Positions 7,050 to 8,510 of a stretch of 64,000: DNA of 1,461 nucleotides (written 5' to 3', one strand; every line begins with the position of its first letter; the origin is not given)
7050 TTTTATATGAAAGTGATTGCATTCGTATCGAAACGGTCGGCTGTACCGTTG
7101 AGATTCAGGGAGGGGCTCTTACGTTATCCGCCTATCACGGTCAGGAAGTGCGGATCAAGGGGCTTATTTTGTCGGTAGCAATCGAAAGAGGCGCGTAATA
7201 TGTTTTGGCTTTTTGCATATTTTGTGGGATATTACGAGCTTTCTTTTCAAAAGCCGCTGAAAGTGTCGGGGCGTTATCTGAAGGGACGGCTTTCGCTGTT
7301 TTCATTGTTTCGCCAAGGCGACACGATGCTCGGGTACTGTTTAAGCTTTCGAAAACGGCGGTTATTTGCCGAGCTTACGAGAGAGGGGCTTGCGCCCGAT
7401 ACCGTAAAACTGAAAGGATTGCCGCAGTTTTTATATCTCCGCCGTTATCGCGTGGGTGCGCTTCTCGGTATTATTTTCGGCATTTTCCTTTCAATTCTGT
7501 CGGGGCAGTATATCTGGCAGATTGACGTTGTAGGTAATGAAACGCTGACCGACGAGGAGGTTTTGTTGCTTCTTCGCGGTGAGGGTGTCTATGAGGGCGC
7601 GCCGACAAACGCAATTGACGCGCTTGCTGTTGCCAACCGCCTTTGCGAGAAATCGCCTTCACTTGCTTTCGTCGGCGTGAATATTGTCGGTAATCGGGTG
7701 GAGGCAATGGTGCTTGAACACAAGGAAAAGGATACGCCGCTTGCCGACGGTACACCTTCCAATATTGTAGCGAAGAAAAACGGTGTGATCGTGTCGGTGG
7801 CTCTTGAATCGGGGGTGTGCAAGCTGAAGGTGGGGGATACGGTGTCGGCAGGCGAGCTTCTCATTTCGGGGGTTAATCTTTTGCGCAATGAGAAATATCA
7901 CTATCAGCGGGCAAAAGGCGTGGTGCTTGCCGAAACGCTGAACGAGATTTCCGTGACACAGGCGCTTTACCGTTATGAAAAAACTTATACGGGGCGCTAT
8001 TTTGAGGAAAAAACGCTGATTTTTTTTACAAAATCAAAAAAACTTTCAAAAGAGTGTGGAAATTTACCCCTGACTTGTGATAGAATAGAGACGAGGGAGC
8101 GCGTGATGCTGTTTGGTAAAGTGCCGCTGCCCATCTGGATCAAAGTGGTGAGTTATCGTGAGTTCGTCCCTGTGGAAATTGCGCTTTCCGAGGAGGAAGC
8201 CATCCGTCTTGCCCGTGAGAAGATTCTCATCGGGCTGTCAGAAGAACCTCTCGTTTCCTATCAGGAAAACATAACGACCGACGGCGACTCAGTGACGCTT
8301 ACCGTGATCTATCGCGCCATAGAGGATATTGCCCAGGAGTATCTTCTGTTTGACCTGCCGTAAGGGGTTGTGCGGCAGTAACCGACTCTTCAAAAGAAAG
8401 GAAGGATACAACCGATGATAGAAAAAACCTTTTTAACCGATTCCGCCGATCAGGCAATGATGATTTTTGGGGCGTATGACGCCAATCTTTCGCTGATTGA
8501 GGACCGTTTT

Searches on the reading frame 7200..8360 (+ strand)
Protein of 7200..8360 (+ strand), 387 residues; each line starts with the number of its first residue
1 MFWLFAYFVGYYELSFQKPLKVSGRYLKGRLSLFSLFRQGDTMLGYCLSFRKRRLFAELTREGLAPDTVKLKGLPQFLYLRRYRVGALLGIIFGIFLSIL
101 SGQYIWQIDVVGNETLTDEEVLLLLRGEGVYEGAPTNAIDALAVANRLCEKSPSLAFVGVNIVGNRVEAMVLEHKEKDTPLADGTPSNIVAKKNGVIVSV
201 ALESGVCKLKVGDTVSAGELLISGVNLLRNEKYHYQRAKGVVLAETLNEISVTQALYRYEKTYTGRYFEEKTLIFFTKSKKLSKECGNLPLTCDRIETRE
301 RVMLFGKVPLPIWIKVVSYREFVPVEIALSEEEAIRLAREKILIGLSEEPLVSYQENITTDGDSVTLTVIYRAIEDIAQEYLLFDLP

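Call 79: search_protein_families(library=pfam, proteins=[window:7200-8360:+], max_evalue=0.000001)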
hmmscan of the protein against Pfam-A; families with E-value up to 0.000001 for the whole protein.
window:7200-8360:+ (387 aa): 1 family
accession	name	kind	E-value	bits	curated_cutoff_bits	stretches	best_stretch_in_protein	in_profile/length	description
PF06898.16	YqfD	-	4.3e-66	223.8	25.2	1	36-377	33-379/379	Putative stage IV sporulation protein YqfD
